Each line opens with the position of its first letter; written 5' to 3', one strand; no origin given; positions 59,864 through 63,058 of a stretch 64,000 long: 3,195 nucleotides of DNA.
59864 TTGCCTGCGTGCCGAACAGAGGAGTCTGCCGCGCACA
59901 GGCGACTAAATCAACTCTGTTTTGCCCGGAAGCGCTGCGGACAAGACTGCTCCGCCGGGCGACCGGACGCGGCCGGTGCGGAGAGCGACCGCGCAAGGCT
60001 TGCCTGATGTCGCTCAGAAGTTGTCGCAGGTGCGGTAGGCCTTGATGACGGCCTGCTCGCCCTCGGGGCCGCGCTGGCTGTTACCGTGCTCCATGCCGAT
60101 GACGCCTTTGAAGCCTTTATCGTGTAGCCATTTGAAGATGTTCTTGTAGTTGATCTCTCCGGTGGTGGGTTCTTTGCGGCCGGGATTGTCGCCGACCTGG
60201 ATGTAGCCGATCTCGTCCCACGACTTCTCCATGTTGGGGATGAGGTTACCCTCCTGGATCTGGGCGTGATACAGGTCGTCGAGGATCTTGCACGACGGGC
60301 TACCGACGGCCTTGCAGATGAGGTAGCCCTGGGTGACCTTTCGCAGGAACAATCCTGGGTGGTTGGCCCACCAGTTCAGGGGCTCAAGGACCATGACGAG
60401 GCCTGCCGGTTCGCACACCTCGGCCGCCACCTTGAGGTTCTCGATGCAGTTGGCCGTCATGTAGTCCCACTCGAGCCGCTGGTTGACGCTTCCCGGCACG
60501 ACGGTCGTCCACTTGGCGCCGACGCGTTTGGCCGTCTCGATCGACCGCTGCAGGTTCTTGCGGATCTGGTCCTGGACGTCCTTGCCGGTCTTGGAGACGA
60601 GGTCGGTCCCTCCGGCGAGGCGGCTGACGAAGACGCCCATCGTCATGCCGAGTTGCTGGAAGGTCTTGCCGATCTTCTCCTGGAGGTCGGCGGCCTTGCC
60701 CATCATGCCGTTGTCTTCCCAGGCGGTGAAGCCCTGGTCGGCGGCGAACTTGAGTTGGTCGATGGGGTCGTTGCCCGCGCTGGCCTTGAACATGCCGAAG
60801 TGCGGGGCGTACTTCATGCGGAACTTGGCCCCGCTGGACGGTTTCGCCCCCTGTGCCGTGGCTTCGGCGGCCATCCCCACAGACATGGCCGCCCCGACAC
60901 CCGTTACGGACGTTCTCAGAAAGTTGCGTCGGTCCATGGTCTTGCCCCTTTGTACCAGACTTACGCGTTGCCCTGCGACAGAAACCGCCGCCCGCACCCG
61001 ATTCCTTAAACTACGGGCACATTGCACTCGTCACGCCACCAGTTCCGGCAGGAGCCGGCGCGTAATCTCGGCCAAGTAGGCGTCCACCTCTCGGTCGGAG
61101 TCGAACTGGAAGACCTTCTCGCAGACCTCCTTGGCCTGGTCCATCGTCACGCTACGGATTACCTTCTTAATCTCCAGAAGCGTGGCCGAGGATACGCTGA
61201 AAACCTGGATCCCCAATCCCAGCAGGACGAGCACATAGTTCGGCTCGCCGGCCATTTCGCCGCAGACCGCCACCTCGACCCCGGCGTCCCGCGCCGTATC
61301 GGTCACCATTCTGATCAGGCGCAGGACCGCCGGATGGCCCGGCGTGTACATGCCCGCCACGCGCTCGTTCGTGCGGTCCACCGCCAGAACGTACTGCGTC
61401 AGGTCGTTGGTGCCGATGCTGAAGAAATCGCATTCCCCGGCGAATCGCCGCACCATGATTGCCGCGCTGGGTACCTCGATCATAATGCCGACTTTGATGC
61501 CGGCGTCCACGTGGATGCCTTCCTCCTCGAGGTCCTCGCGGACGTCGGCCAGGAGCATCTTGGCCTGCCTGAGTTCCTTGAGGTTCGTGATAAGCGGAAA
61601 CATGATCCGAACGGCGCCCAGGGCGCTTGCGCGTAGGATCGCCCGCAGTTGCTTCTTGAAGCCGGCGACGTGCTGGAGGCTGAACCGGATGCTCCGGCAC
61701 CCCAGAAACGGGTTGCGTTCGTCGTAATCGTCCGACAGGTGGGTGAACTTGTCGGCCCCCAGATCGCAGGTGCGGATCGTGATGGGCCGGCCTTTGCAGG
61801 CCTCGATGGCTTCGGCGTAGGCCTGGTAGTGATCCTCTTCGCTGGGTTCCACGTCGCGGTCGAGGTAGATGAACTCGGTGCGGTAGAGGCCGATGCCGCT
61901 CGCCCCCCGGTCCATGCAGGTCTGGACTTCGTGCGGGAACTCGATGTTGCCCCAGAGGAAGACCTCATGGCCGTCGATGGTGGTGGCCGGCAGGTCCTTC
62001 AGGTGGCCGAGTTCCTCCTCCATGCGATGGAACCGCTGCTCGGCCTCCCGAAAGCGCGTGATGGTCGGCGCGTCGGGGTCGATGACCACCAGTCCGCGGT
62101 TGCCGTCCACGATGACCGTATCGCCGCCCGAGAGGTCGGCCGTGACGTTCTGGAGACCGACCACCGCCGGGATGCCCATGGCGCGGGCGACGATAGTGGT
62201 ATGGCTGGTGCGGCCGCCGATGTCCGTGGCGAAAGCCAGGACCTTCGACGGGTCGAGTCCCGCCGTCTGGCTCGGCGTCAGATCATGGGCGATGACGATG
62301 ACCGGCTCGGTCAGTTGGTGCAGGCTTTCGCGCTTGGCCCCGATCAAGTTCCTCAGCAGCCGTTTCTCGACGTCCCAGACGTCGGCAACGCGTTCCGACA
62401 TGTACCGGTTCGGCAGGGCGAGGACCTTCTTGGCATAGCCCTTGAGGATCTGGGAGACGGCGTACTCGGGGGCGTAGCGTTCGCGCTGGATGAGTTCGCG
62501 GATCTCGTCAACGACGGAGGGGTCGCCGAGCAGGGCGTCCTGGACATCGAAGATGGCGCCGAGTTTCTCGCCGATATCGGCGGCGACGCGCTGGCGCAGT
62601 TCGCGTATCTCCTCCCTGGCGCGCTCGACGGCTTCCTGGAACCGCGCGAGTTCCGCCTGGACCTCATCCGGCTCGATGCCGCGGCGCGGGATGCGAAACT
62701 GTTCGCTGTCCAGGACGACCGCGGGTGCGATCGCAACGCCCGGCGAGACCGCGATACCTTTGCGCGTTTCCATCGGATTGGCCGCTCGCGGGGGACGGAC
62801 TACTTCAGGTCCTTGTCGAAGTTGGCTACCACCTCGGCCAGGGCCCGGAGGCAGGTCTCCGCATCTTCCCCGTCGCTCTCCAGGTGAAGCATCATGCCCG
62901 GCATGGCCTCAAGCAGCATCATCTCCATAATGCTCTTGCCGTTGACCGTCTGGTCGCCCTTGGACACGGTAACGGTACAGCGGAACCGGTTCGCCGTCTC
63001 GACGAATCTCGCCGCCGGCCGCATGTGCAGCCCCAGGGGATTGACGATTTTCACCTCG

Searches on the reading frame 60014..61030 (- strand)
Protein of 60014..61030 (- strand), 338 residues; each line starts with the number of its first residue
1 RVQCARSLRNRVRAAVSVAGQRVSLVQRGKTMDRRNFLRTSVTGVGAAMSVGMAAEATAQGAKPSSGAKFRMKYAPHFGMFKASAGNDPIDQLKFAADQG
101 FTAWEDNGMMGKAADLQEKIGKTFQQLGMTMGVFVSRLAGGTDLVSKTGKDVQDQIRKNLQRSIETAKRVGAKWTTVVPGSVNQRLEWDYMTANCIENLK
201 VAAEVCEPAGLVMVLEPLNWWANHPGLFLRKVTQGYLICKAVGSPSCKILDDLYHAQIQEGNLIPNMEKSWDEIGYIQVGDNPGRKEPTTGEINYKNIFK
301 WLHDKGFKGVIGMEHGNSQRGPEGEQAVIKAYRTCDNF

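Call 39: search_protein_families(library=pfam, proteins=[window:60014-61030:-], max_evalue=0.001)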
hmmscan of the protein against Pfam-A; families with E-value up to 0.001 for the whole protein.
window:60014-61030:- (338 aa): 1 family
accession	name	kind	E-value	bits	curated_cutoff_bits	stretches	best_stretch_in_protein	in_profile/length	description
PF01261.30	AP_endonuc_2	-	1.4e-30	107.3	31.1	1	94-326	2-240/249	Xylose isomerase-like TIM barrel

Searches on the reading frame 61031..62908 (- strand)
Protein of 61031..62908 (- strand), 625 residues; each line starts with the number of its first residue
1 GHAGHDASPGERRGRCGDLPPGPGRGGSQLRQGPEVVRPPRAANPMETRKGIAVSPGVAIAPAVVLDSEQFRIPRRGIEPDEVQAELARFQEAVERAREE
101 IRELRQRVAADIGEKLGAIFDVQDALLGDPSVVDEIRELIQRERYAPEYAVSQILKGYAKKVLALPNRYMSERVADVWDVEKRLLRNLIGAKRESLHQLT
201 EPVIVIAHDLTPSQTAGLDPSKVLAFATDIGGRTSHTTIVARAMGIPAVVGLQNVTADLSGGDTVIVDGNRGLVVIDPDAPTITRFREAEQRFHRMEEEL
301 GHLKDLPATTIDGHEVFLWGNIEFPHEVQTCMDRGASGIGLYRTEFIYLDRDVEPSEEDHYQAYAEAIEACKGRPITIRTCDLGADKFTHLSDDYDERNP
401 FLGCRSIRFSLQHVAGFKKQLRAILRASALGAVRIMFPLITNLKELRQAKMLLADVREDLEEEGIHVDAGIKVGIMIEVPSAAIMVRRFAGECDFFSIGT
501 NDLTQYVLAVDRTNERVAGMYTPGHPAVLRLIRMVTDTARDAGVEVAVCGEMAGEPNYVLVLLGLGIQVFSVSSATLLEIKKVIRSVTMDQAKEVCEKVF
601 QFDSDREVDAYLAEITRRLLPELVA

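Call 39: search_protein_families(library=pfam, proteins=[window:61031-62908:-], max_evalue=0.001)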
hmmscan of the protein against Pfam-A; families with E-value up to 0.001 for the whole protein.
window:61031-62908:- (625 aa): 3 families
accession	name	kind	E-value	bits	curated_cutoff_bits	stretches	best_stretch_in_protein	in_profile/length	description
PF02896.24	PEP-utilizers_C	-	4.6e-104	348.1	22.8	1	298-587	2-291/293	PEP-utilising enzyme, PEP-binding domain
PF05524.18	PEP-utilisers_N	-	6.1e-30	104.3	24.4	1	50-173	1-121/121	PEP-utilising enzyme, N-terminal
PF00391.29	PEP-utilizers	-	2.1e-25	88.5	23.1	1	200-272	2-72/72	PEP-utilising enzyme, mobile domain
